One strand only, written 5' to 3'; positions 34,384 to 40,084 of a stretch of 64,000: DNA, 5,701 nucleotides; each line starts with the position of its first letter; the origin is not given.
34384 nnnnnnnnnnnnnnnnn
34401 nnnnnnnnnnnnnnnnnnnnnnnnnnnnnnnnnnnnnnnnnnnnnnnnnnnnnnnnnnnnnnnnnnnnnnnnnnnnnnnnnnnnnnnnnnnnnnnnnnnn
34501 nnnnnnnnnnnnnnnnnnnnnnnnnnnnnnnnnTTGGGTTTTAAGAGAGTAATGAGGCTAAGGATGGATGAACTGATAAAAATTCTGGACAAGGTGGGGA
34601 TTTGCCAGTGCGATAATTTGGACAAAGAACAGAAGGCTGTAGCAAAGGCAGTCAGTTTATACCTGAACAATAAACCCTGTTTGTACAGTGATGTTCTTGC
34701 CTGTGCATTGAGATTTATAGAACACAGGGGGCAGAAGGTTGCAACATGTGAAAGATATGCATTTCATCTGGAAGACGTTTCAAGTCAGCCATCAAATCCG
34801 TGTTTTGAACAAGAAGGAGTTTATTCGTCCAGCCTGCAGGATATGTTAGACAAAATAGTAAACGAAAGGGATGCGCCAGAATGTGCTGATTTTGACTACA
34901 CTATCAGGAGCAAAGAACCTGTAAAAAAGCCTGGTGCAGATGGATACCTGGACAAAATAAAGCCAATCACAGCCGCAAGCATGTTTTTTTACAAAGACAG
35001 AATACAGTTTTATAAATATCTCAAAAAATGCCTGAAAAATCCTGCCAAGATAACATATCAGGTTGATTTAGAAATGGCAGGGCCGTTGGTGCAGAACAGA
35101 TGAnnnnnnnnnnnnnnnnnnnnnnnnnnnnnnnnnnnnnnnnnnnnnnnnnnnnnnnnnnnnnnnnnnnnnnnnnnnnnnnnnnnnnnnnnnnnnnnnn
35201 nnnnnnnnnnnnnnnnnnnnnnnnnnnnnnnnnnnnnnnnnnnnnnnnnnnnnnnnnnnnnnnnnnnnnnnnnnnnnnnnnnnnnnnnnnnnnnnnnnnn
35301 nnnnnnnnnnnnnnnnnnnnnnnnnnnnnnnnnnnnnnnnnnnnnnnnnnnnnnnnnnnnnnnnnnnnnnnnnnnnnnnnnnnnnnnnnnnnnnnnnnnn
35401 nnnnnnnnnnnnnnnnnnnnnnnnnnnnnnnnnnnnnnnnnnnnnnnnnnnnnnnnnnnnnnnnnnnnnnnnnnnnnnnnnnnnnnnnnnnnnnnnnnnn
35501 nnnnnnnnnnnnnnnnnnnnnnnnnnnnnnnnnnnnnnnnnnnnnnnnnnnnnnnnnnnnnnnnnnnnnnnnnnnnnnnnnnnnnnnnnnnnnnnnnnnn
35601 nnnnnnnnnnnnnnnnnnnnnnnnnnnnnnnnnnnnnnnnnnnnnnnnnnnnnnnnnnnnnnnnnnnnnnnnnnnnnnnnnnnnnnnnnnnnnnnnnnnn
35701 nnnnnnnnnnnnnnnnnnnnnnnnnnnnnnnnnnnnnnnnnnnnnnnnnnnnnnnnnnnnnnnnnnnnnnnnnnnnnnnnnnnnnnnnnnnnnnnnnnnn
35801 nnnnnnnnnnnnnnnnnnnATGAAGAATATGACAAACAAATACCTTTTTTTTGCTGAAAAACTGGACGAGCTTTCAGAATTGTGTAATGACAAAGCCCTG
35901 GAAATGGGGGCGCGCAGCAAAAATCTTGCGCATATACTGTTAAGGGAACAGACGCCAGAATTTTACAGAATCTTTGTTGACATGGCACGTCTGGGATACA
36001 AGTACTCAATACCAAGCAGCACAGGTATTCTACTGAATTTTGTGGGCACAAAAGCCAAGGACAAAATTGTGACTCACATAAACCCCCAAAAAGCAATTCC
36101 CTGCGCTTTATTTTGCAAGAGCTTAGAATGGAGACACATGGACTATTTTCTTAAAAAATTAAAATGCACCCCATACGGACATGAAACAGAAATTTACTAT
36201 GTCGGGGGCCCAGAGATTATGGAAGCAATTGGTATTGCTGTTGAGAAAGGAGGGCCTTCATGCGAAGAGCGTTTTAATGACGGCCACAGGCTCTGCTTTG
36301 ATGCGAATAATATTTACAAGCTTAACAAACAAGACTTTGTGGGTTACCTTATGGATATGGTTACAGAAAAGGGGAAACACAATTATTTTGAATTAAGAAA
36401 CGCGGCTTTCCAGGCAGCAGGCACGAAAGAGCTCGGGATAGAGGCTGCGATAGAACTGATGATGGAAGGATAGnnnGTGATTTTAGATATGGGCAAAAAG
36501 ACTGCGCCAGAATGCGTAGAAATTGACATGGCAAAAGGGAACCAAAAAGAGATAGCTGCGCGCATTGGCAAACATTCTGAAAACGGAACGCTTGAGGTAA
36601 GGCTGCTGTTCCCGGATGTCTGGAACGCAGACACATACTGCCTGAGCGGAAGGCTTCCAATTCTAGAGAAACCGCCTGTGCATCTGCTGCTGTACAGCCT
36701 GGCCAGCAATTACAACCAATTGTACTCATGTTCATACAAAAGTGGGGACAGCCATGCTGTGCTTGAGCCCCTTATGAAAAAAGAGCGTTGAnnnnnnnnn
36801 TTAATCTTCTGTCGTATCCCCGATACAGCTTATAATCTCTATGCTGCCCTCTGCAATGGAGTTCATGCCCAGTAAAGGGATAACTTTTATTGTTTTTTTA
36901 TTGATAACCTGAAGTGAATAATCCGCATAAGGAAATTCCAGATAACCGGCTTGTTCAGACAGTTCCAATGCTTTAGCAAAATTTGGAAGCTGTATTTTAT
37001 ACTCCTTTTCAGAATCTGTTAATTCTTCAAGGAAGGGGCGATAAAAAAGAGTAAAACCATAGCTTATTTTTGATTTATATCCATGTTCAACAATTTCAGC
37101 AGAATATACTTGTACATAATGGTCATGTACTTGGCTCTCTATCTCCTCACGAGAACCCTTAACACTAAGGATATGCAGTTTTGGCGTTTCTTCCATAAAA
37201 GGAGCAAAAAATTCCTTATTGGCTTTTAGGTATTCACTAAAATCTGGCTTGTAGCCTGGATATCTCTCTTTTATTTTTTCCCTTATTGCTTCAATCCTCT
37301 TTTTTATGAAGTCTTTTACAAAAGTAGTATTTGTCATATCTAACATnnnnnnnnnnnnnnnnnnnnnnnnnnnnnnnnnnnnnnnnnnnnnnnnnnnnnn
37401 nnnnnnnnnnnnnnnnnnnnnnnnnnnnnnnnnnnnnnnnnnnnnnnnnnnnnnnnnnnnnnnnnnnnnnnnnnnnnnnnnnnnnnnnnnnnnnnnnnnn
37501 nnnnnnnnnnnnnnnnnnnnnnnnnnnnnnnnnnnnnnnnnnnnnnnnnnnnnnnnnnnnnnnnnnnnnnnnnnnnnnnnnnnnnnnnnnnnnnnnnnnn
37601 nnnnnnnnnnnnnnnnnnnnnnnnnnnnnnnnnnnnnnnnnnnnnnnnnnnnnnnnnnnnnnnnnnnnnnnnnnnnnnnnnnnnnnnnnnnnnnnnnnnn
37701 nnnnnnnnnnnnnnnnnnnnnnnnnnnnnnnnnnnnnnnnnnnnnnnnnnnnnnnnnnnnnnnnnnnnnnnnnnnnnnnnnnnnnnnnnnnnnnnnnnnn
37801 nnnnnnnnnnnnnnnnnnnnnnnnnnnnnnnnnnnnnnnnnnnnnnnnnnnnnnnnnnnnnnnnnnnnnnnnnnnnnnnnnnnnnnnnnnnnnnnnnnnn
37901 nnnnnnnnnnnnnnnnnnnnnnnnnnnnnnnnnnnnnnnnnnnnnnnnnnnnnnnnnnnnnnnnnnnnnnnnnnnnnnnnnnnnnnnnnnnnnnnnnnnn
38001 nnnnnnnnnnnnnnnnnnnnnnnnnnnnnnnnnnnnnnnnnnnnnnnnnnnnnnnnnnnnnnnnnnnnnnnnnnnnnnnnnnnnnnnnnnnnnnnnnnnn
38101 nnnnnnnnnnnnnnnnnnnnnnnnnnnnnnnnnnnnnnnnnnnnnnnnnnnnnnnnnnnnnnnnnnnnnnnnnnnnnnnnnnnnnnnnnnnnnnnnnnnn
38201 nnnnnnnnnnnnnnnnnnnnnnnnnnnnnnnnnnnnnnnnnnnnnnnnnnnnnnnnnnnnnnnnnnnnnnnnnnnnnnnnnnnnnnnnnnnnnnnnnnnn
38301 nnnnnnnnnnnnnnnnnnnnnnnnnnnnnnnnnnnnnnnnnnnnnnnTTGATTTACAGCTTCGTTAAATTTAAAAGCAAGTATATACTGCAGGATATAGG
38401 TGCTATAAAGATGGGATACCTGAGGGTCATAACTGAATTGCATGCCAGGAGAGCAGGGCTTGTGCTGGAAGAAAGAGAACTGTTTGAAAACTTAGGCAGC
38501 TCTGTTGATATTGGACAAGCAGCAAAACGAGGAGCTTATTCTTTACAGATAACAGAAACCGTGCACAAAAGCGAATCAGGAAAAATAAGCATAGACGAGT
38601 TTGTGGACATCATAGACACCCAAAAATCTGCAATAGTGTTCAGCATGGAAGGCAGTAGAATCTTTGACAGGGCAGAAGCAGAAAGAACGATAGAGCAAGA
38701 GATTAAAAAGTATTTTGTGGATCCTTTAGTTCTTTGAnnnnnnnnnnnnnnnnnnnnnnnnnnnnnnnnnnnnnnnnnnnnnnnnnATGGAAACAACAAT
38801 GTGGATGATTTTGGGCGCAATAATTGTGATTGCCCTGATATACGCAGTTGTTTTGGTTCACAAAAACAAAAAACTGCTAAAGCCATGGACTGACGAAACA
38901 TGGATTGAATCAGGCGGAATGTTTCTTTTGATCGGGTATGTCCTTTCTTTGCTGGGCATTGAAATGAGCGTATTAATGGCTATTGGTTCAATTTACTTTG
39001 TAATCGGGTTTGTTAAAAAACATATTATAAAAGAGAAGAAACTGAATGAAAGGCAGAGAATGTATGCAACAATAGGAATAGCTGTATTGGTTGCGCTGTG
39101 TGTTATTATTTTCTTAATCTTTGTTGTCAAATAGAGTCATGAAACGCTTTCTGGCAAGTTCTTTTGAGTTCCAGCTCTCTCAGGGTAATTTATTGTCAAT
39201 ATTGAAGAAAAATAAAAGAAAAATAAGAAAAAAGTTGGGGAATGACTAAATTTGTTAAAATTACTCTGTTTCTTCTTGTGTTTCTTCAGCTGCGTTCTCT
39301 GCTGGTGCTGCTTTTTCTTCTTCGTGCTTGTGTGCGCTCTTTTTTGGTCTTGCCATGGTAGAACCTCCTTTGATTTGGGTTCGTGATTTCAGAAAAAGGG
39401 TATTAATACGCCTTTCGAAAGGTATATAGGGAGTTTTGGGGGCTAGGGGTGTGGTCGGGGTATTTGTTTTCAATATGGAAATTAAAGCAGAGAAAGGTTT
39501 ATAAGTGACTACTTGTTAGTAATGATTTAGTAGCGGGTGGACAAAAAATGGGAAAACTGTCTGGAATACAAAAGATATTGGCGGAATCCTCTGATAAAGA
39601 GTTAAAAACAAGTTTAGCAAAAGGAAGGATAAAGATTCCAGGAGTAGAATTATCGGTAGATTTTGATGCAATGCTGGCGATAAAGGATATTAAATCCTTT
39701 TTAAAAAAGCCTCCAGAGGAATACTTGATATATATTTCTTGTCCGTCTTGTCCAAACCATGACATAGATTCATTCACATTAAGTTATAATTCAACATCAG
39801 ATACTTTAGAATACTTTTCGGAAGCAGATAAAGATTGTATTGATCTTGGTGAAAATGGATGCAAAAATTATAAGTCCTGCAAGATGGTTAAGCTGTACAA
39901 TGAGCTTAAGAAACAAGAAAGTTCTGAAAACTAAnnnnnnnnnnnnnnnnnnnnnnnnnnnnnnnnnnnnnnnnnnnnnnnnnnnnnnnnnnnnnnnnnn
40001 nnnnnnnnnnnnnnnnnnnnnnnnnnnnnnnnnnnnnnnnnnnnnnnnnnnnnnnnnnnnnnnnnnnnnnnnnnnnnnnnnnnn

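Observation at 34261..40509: Five-gene ORFan operon flanked by a divergently oriented pair of paralogs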

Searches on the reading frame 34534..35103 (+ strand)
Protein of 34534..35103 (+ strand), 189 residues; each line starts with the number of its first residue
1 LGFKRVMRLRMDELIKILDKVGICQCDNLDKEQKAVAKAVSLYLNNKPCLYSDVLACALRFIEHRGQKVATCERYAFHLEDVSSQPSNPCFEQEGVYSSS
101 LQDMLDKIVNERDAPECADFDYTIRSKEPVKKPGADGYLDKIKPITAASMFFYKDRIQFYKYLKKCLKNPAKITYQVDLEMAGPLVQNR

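Call 6: search_protein_families(library=pfam, proteins=[window:34534-35103:+], max_evalue=1)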
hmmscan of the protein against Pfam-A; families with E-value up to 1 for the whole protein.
window:34534-35103:+ (189 aa): 2 families
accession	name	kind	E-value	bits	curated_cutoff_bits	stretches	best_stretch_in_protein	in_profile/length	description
PF13929.11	mRNA_stabil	-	0.028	13.9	25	0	127-173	44-91/286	mRNA stabilisation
PF10725.14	DUF2517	-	0.039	14.2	25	1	149-166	26-43/61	Protein of unknown function (DUF2517)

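Call 7: search_protein_families(library=phrogs, proteins=[window:34534-35103:+], max_evalue=1)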
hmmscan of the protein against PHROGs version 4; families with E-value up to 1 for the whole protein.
window:34534-35103:+ (189 aa): 0 families

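Call 20: search_protein_families(library=padloc, proteins=[window:34534-35103:+], max_evalue=1)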
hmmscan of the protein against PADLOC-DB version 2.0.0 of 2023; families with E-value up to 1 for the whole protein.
window:34534-35103:+ (189 aa): 1 family
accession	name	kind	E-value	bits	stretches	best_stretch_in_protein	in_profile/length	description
PDLC01570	typeIV_Cas11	-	0.0088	14.5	1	49-87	47-85/117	CAS-IV-A; effector_SS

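Call 26: search_protein_families(library=ncbifam, proteins=[window:34534-35103:+], max_evalue=1)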
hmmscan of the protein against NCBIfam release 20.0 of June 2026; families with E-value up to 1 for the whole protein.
window:34534-35103:+ (189 aa): 0 families

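Call 104: search_solved_structures(query=window:34564-35100:+, max_evalue=1)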
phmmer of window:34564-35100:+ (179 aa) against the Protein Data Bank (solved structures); distinct sequences matched with E-value up to 1: 0.

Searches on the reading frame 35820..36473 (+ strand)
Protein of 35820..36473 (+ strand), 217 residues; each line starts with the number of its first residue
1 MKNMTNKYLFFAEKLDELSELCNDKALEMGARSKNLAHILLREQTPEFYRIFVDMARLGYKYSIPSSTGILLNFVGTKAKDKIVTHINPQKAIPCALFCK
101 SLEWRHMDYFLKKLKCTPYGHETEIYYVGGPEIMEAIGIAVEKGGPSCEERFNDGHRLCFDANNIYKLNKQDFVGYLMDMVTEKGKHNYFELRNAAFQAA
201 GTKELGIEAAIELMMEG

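Call 6: search_protein_families(library=pfam, proteins=[window:35820-36473:+], max_evalue=1)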
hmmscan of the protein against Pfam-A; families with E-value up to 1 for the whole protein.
window:35820-36473:+ (217 aa): 1 family
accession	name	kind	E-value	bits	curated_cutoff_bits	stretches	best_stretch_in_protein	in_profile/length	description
PF20321.3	DUF6616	-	0.016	15.9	27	1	164-203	63-102/111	Family of unknown function (DUF6616)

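Call 7: search_protein_families(library=phrogs, proteins=[window:35820-36473:+], max_evalue=1)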
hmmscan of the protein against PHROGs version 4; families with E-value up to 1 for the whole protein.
window:35820-36473:+ (217 aa): 1 family
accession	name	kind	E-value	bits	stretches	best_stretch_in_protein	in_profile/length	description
phrog_19360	-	unknown function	0.1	13.7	0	23-56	73-103/161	-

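Call 20: search_protein_families(library=padloc, proteins=[window:35820-36473:+], max_evalue=1)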
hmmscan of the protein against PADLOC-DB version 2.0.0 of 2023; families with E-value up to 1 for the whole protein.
window:35820-36473:+ (217 aa): 0 families

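Call 26: search_protein_families(library=ncbifam, proteins=[window:35820-36473:+], max_evalue=1)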
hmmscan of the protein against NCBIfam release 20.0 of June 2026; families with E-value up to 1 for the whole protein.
window:35820-36473:+ (217 aa): 0 families

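Call 86: search_solved_structures(query=A6, max_evalue=10)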
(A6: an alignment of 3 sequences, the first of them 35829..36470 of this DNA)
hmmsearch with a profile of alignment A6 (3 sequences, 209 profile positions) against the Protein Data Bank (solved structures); distinct sequences matched with E-value up to 10: 10.
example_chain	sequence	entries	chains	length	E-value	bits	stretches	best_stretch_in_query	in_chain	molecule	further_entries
9ydm_A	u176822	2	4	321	0.22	14.4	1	50-121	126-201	Tyrosine-protein phosphatase non-receptor type 22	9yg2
9yg0_A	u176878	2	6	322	0.22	14.4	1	50-121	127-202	Tyrosine-protein phosphatase non-receptor type 22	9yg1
2qcj_A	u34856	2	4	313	0.23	14.3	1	50-121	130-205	Tyrosine-protein phosphatase non-receptor type 22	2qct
3olr_A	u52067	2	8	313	0.24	14.3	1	50-121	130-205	Tyrosine-protein phosphatase non-receptor type 22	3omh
3h2x_A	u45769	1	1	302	0.25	14.2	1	50-121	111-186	Tyrosine-protein phosphatase non-receptor type 22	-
2p6x_A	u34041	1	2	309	0.26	14.1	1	50-121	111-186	Tyrosine-protein phosphatase non-receptor type 22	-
9yg3_A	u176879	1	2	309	0.27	14.1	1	50-121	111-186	Tyrosine-protein phosphatase non-receptor type 22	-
3brh_A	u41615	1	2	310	0.27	14.1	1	50-121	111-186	Tyrosine-protein phosphatase non-receptor type 22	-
4j51_A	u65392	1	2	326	0.27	14.1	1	50-121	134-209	Tyrosine-protein phosphatase non-receptor type 22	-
2ddc_A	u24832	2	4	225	0.39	13.6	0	150-190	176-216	photoconvertible fluorescent protein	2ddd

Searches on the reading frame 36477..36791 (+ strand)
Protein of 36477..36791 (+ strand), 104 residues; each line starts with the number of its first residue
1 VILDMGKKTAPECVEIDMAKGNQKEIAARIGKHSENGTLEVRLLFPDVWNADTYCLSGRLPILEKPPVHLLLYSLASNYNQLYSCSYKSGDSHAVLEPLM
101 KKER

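Call 6: search_protein_families(library=pfam, proteins=[window:36477-36791:+], max_evalue=1)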
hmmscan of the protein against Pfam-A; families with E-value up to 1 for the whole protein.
window:36477-36791:+ (104 aa): 0 families

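Call 7: search_protein_families(library=phrogs, proteins=[window:36477-36791:+], max_evalue=1)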
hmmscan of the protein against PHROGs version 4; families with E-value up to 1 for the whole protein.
window:36477-36791:+ (104 aa): 0 families

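Call 20: search_protein_families(library=padloc, proteins=[window:36477-36791:+], max_evalue=1)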
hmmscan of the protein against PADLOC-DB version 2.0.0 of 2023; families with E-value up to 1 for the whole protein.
window:36477-36791:+ (104 aa): 0 families

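Call 26: search_protein_families(library=ncbifam, proteins=[window:36477-36791:+], max_evalue=1)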
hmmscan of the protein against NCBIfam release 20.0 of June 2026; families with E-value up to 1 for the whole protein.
window:36477-36791:+ (104 aa): 0 families

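Call 87: search_solved_structures(query=A7, max_evalue=10)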
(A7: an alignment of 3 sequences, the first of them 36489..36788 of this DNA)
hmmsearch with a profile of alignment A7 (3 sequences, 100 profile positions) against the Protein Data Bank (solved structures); distinct sequences matched with E-value up to 10: 1.
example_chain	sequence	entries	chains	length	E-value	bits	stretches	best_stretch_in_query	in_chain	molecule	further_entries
5eg3_A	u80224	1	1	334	1.4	12.1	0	11-84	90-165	Fibroblast growth factor receptor 2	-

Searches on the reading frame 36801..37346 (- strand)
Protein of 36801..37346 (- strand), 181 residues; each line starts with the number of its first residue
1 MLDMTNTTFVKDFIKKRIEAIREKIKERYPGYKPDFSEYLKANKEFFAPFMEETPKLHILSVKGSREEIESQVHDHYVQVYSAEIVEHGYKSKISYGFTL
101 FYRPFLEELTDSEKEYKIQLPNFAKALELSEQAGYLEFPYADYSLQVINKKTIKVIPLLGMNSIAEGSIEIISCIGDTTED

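Call 6: search_protein_families(library=pfam, proteins=[window:36801-37346:-], max_evalue=1)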
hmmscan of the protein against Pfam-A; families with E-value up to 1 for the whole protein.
window:36801-37346:- (181 aa): 1 family
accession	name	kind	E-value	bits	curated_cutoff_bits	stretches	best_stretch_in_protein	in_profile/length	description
PF14393.11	DUF4422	-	0.057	13.7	25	1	7-47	122-162/220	Domain of unknown function (DUF4422)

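Call 7: search_protein_families(library=phrogs, proteins=[window:36801-37346:-], max_evalue=1)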
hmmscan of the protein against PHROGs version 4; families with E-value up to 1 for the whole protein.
window:36801-37346:- (181 aa): 3 families
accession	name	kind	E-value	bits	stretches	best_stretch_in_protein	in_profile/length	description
phrog_29189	-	unknown function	0.052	14.2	1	50-81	172-203/229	-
phrog_17124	-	unknown function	0.21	12.7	1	7-44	48-85/131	-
phrog_18444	-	unknown function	0.26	12.3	1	6-29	39-62/66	-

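Call 20: search_protein_families(library=padloc, proteins=[window:36801-37346:-], max_evalue=1)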
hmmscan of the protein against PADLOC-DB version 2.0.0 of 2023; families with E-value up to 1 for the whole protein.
window:36801-37346:- (181 aa): 0 families

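Call 26: search_protein_families(library=ncbifam, proteins=[window:36801-37346:-], max_evalue=1)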
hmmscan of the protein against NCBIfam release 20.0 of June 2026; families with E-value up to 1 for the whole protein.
window:36801-37346:- (181 aa): 0 families

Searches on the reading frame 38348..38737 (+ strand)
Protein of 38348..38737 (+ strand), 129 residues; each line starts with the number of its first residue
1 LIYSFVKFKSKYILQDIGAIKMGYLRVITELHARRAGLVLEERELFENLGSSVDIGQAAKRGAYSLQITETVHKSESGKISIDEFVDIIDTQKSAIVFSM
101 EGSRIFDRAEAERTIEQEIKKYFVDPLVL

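Call 6: search_protein_families(library=pfam, proteins=[window:38348-38737:+], max_evalue=1)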
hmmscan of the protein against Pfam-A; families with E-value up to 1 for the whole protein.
window:38348-38737:+ (129 aa): 1 family
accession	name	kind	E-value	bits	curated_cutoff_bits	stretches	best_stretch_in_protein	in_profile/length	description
PF19634.4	DUF6137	-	0.084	13.2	25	1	61-95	44-78/82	Family of unknown function (DUF6137)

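Call 7: search_protein_families(library=phrogs, proteins=[window:38348-38737:+], max_evalue=1)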
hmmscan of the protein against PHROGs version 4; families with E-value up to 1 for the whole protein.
window:38348-38737:+ (129 aa): 0 families

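Call 20: search_protein_families(library=padloc, proteins=[window:38411-38737:+], max_evalue=1)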
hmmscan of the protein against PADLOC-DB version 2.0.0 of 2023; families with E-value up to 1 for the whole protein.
window:38411-38737:+ (108 aa): 1 family
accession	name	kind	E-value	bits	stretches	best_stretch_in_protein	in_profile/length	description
PDLC02372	Nhi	-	0.014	12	1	53-100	269-316/470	-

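Call 26: search_protein_families(library=ncbifam, proteins=[window:38411-38737:+], max_evalue=1)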
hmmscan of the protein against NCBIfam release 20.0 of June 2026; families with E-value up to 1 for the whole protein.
window:38411-38737:+ (108 aa): 0 families

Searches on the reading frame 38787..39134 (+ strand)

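Call 20: search_protein_families(library=padloc, proteins=[window:38787-39134:+], max_evalue=1)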
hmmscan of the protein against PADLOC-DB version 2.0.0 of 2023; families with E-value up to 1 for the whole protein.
window:38787-39134:+ (115 aa): 1 family
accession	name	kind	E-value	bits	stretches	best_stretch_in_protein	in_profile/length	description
PDLC02015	SAVED7--SAVED_TM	-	0.11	10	1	4-102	10-99/267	-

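Call 26: search_protein_families(library=ncbifam, proteins=[window:38787-39134:+], max_evalue=1)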
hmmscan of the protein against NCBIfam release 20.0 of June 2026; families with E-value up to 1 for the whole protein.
window:38787-39134:+ (115 aa): 2 families
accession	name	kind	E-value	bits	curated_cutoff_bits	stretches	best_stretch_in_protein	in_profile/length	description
NF033218.1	anchor_AmaP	equivalog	0.39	10.5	55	0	6-58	8-62/166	alkaline shock response membrane anchor protein AmaP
TIGR01167.1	LPXTG_anchor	domain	0.57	10.9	15.9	0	3-29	9-34/34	LPXTG cell wall anchor domain-containing protein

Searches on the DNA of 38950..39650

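Call 114: search_rna_families(source=window, start=38950, end=39650, threshold=evalue, max_evalue=1)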
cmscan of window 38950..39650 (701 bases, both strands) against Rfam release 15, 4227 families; matches with E-value up to 1: 0.
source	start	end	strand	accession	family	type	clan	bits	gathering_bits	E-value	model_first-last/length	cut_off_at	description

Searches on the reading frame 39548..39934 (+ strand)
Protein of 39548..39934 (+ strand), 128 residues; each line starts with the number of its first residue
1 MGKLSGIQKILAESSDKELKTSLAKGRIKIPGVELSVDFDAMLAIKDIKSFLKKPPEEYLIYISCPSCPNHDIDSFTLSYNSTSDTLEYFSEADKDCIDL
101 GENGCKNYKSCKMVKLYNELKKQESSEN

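Call 6: search_protein_families(library=pfam, proteins=[window:39548-39934:+], max_evalue=1)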
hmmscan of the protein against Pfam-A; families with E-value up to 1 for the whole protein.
window:39548-39934:+ (128 aa): 0 families

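Call 7: search_protein_families(library=phrogs, proteins=[window:39548-39934:+], max_evalue=1)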
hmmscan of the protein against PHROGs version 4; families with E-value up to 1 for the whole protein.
window:39548-39934:+ (128 aa): 1 family
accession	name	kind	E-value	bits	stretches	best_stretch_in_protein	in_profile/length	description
phrog_31099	-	unknown function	0.17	12.7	0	36-59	25-48/188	-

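Call 20: search_protein_families(library=padloc, proteins=[window:39548-39934:+], max_evalue=1)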
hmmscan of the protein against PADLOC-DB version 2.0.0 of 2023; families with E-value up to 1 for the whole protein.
window:39548-39934:+ (128 aa): 0 families

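Call 26: search_protein_families(library=ncbifam, proteins=[window:39548-39934:+], max_evalue=1)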
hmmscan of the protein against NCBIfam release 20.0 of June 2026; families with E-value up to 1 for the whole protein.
window:39548-39934:+ (128 aa): 1 family
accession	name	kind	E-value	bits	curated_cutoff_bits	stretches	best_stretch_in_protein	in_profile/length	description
NF000216.2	blaFEZ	exception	0.049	12.8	600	1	102-125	258-281/282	FEZ family subclass B3 metallo-beta-lactamase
